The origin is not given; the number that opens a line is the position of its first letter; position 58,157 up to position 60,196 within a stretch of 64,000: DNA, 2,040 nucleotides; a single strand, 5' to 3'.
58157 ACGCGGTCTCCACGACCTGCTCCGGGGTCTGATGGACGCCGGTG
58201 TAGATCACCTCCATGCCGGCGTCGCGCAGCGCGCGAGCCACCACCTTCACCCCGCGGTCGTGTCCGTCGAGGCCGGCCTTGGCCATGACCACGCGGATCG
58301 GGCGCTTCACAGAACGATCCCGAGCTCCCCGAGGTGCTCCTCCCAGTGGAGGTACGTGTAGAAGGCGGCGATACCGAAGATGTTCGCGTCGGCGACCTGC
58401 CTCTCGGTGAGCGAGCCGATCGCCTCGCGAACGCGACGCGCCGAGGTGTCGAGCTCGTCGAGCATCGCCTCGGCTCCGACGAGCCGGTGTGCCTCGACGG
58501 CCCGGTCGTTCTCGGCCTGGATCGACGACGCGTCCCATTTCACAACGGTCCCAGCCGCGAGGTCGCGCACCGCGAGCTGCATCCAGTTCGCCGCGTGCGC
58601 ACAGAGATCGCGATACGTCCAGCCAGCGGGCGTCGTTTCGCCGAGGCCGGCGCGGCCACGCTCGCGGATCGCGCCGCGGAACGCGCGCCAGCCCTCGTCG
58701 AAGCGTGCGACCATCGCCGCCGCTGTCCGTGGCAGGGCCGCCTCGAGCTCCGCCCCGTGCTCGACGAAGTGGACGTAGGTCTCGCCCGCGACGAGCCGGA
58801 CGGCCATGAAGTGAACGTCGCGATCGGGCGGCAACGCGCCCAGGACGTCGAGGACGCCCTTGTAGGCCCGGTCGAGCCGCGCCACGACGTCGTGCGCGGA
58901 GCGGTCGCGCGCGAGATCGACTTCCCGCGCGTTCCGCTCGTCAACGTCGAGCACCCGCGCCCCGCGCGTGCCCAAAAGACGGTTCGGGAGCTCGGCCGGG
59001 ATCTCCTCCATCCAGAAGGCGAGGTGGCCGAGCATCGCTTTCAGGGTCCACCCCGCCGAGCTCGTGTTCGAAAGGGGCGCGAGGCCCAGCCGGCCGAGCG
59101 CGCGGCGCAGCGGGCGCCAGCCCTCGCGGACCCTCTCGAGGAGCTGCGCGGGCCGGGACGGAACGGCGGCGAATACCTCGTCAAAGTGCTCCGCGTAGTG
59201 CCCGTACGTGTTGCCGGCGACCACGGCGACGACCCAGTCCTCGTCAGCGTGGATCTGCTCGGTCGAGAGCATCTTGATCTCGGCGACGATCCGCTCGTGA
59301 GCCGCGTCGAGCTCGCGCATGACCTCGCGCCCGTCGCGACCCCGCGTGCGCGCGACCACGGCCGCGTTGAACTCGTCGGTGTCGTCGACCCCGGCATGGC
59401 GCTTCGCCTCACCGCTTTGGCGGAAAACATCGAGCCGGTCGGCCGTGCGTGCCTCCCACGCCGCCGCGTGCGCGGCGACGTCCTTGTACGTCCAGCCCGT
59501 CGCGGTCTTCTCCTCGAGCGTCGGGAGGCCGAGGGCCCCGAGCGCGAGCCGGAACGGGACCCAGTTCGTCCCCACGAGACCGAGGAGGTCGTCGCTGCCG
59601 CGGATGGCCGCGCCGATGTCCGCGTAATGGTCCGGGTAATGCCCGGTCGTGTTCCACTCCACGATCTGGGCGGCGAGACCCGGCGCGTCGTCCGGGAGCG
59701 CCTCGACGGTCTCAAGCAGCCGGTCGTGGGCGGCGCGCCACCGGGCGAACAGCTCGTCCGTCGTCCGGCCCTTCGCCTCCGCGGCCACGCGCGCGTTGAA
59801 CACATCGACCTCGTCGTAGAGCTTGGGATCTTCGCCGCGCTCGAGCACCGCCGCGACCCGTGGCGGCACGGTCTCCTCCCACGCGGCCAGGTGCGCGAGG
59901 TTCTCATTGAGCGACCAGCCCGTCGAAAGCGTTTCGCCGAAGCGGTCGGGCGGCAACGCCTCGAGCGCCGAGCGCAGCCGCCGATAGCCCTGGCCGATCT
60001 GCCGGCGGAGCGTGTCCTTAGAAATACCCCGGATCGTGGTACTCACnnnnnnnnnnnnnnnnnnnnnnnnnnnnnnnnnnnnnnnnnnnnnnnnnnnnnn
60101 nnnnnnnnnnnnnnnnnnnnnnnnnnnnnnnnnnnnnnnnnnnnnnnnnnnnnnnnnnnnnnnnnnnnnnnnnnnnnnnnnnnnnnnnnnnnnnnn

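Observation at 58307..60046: Four ClbS/DfsB (DUF1706) domains fused in one protein, inside an acyl-CoA mutase operon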

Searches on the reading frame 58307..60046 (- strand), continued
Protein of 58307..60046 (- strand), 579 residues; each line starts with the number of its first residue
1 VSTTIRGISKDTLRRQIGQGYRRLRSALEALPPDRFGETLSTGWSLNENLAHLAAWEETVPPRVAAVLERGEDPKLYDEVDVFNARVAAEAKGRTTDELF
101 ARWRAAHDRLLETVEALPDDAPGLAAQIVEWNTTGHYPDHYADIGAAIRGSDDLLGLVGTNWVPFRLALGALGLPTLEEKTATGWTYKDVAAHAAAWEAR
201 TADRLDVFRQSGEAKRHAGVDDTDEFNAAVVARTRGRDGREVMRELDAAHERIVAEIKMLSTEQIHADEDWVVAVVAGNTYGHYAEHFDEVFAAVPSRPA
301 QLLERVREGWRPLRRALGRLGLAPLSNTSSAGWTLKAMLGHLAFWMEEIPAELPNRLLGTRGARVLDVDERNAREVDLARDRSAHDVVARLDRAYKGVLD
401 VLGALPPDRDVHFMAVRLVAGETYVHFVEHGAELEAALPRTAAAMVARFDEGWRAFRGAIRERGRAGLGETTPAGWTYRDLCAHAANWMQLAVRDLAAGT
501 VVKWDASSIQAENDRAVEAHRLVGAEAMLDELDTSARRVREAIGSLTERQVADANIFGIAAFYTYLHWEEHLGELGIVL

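Call 49: find_encoding_contigs(protein=P0356, flank=7000, max_places=1)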
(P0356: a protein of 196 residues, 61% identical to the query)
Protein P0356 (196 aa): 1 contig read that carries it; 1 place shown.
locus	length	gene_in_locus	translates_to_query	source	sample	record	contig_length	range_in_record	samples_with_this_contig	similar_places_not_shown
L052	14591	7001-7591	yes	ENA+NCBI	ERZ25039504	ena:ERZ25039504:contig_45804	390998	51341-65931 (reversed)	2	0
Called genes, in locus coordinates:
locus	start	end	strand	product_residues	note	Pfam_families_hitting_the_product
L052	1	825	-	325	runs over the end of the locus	PF21959:DUF6923 (faint)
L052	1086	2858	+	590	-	PF07730:HisKA_3, PF13581:HATPase_c_2 (weak), PF02518:HATPase_c (weak)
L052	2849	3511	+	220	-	PF00072:Response_reg, PF08281:Sigma70_r4_2 (weak), PF00196:GerE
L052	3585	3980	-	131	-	PF00085:Thioredoxin, PF00578:AhpC-TSA (weak), PF08534:Redoxin (weak), PF04756:OST3_OST6 (weak), PF13098:Thioredoxin_2 (weak), PF13905:Thioredoxin_8 (weak)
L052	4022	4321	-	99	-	PF01022:HTH_5, PF12840:HTH_20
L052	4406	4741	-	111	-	PF06262:Zincin_1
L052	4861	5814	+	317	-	PF00561:Abhydrolase_1, PF12146:Hydrolase_4, PF12697:Abhydrolase_6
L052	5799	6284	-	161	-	PF13622:4HBT_3 (faint), PF03061:4HBT (weak)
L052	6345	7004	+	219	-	PF01227:GTP_cyclohydroI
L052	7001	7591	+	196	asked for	PF12867:DinB_2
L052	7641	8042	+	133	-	PF02310:B12-binding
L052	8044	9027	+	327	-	PF03308:MeaB, PF00009:GTP_EFTU (faint), PF01656:CbiA (weak), PF02492:cobW, PF03029:ATP_bind_1 (weak)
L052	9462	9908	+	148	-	PF02737:3HCDH_N, PF00725:3HCDH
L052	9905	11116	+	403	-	PF02771:Acyl-CoA_dh_N, PF02770:Acyl-CoA_dh_M, PF00441:Acyl-CoA_dh_1, PF08028:Acyl-CoA_dh_2, PF22924:ACOX_C_alpha1 (weak)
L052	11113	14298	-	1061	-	PF00211:Guanylate_cyc, PF13240:Zn_Ribbon_1 (weak), PF13191:AAA_16, PF13401:AAA_22 (faint), PF13424:TPR_12 (faint), PF17874:TPR_MalT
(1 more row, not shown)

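Call 62: find_encoding_contigs(protein=P0175, flank=6000, max_places=2)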
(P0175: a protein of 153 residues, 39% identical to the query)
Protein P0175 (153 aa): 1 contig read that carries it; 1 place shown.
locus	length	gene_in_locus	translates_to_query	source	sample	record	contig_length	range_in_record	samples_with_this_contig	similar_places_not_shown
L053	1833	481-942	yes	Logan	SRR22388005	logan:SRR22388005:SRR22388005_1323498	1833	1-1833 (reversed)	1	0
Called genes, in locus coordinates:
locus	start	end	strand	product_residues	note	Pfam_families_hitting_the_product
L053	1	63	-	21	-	?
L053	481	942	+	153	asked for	PF08020:DUF1706 (weak), PF11716:MDMPI_N, PF12867:DinB_2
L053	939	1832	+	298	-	?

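Call 63: find_encoding_contigs(protein=P0183, flank=6000, max_places=2)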
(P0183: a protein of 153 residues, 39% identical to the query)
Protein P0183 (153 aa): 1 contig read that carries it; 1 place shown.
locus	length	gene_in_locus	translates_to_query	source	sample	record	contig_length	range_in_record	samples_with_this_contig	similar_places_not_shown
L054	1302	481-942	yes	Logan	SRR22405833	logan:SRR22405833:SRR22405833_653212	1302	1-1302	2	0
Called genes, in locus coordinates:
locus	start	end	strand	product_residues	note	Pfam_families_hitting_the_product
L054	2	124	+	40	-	?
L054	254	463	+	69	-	-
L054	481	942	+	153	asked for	PF11716:MDMPI_N, PF12867:DinB_2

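Call 64: search_protein_families(library=pfam, proteins=[L053:939-1832:+, L054:254-463:+, L045:6600-7600:+], max_evalue=0.01)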
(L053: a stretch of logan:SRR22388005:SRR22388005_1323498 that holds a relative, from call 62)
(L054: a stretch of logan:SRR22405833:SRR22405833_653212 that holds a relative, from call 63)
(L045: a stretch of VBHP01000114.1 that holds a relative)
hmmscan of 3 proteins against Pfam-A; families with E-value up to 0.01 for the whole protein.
L053:939-1832:+ (298 aa): 2 families
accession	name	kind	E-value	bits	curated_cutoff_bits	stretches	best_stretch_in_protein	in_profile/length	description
PF00892.27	EamA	-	1.3e-46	158.7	28.2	2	10-141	4-134/135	EamA-like transporter family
PF06027.18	SLC35F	-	0.00046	20.2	21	1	94-189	97-199/299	Solute carrier family 35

L054:254-463:+ (69 aa): 0 families

L045:6600-7600:+ (333 aa): 0 families

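Call 78: find_related_loci(query=A4, collection=metagenome_contigs, flank=5000)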
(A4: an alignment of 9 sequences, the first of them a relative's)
Query A4 (174 aa) in metagenome_contigs; peptide patterns used: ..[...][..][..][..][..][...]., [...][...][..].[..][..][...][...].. (x = any residue, [..] = any of these).
594 stretches matched a pattern; 417 encode a relative of the query (tblastn E <= 1e-3); the best 80 are kept; 80 distinct loci.
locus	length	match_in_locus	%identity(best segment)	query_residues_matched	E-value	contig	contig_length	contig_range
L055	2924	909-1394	69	12-173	6e-65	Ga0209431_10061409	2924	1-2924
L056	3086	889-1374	69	12-173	1e-64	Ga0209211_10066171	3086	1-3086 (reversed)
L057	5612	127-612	69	12-173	2e-64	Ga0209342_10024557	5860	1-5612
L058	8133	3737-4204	66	19-173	2e-64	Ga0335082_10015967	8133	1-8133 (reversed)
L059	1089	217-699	63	2-163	7e-69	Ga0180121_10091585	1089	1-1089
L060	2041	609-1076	65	19-174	2e-65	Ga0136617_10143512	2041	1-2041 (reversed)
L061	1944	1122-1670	55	1-174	1e-65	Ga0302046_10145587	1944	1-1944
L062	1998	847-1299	66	19-169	4e-65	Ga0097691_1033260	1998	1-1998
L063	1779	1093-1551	64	21-173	5e-65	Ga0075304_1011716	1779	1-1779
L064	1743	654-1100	64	15-163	1e-64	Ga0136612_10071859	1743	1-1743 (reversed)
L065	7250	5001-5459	69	21-173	1e-61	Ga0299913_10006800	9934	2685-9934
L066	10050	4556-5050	62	11-174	2e-61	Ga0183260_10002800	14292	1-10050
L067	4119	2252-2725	59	17-174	8e-61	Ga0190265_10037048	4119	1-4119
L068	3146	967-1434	58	19-171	3e-57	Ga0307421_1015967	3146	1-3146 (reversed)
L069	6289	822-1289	58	19-171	3e-57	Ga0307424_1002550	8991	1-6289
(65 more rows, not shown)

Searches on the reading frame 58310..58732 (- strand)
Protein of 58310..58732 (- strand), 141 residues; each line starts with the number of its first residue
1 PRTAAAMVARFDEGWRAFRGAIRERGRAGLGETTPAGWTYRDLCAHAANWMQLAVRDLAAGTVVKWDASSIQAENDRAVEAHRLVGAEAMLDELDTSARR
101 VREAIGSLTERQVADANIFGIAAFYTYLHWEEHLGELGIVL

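Call 40: search_protein_families(library=pfam, proteins=[window:58310-58732:-], max_evalue=1)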
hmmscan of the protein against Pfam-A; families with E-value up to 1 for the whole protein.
window:58310-58732:- (141 aa): 2 families
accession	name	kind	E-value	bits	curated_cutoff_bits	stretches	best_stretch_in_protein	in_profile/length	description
PF11716.13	MDMPI_N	-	5.2e-09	37.4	24.2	1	36-114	27-109/140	Mycothiol maleylpyruvate isomerase N-terminal domain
PF12867.12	DinB_2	-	0.0017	19.3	24.8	1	11-119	2-101/128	DinB superfamily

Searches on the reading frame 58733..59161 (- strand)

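Call 40: search_protein_families(library=pfam, proteins=[window:58733-59161:-], max_evalue=1)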
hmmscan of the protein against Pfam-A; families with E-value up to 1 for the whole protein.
window:58733-59161:- (143 aa): 2 families
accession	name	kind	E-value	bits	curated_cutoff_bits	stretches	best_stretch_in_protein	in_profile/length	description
PF11716.13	MDMPI_N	-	6.5e-09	37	24.2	1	11-119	1-112/140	Mycothiol maleylpyruvate isomerase N-terminal domain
PF12867.12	DinB_2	-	0.00041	21.2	24.8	1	13-136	4-121/128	DinB superfamily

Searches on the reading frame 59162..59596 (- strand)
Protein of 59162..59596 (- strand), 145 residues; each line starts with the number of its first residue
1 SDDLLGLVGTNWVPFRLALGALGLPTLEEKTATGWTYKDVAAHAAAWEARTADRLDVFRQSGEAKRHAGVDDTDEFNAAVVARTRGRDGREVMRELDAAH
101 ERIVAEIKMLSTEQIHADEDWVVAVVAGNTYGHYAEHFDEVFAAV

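Call 40: search_protein_families(library=pfam, proteins=[window:59162-59596:-], max_evalue=1)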
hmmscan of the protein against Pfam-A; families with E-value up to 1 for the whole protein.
window:59162-59596:- (145 aa): 3 families
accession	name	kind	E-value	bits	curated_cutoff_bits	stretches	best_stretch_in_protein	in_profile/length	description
PF11716.13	MDMPI_N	-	0.00033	21.8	24.2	1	32-113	26-106/140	Mycothiol maleylpyruvate isomerase N-terminal domain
PF08020.16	DUF1706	-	0.0012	19.2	24.2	1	31-139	41-159/166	Protein of unknown function (DUF1706)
PF12867.12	DinB_2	-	0.0044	17.9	24.8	1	31-117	26-97/128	DinB superfamily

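Call 61: search_solved_structures(query=A3, max_evalue=10, show_alignments=4)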
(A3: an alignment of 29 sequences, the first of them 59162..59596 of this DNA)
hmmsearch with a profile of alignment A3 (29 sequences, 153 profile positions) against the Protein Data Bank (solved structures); distinct sequences matched with E-value up to 10: 5.
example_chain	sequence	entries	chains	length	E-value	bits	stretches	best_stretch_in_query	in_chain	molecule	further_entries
2yqy_A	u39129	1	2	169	1e-06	32.1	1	8-123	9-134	Hypothetical protein TTHA0303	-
1rxq_A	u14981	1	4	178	0.00015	25.1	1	6-124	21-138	yfiT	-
2nsf_A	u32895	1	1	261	0.0016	21.8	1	19-123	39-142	Hypothetical protein Cgl3021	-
5cof_A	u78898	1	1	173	0.12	15.7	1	5-142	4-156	Uncharacterized protein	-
2nsg_A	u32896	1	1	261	0.15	15.3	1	19-123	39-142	Hypothetical protein Cgl3021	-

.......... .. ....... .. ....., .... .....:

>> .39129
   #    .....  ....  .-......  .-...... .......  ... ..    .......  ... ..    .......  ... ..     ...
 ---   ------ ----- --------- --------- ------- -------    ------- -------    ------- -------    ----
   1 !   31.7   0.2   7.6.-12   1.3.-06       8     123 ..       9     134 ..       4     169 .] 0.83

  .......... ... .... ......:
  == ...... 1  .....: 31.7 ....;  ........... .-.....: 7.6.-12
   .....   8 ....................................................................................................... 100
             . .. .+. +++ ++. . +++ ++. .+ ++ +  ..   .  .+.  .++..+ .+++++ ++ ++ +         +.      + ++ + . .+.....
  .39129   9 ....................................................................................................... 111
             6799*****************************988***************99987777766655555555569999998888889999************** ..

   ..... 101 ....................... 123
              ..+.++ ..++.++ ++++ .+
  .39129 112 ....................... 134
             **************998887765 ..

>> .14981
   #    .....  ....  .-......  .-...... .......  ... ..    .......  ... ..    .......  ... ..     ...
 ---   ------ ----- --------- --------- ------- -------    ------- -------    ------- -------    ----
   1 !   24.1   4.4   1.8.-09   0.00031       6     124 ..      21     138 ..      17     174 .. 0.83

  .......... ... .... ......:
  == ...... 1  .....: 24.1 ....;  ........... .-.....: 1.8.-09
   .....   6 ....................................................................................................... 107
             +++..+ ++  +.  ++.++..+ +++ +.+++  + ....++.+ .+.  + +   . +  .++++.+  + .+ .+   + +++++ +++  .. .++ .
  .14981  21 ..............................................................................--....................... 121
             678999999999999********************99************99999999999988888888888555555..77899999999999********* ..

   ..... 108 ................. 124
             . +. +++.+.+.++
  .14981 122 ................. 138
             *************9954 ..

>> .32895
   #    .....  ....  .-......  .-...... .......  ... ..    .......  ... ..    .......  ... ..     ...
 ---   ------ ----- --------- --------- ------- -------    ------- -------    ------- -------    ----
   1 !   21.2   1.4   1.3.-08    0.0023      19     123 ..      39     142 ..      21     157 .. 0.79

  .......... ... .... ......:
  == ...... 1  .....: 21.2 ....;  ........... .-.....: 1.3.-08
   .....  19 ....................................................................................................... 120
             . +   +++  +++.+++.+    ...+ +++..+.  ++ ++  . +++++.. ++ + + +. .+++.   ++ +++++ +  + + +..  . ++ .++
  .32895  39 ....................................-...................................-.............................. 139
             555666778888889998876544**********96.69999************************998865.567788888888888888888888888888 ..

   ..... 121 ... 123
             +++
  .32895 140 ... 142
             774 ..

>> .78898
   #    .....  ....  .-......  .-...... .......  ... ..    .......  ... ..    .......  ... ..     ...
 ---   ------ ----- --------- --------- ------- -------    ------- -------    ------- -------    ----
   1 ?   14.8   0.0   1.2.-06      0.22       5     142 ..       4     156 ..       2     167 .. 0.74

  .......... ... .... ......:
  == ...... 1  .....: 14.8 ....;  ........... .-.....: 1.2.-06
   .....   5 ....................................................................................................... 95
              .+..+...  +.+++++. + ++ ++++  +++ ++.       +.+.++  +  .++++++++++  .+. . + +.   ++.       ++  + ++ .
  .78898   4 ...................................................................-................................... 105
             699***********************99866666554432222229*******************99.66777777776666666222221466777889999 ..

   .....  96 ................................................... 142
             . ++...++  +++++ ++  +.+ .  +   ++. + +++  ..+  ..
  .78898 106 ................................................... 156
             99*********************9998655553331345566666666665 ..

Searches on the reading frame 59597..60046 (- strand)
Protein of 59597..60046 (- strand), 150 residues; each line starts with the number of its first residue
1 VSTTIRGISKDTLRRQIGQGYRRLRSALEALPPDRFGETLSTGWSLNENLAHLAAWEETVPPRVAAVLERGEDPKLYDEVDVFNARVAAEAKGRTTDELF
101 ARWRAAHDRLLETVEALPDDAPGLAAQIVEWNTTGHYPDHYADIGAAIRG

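Call 40: search_protein_families(library=pfam, proteins=[window:59597-60046:-], max_evalue=1)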
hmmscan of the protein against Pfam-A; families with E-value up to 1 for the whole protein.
window:59597-60046:- (150 aa): 8 families
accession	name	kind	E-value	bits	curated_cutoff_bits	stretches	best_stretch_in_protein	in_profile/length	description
PF11716.13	MDMPI_N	-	2.8e-10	41.5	24.2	1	21-123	5-109/140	Mycothiol maleylpyruvate isomerase N-terminal domain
PF12867.12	DinB_2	-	2.4e-09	38.2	24.8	1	18-126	3-102/128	DinB superfamily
PF08020.16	DUF1706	-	1.9e-06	28.3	24.2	1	9-121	6-127/166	Protein of unknown function (DUF1706)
PF04978.18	MST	-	8.8e-05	23.4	27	1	19-125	8-111/149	Mycothiol-S-transferase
PF05163.17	DinB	-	0.00026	21.4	23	1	21-58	16-54/165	DinB family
PF11387.14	DUF2795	-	0.28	11.5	25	0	101-120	26-45/54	Protein of unknown function (DUF2795)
PF13801.11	Metal_resist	-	0.43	11.2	29.2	0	88-128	53-93/125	Heavy-metal resistance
PF19735.4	DUF6225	-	0.47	11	26.5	0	103-122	12-29/87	Family of unknown function (DUF6225)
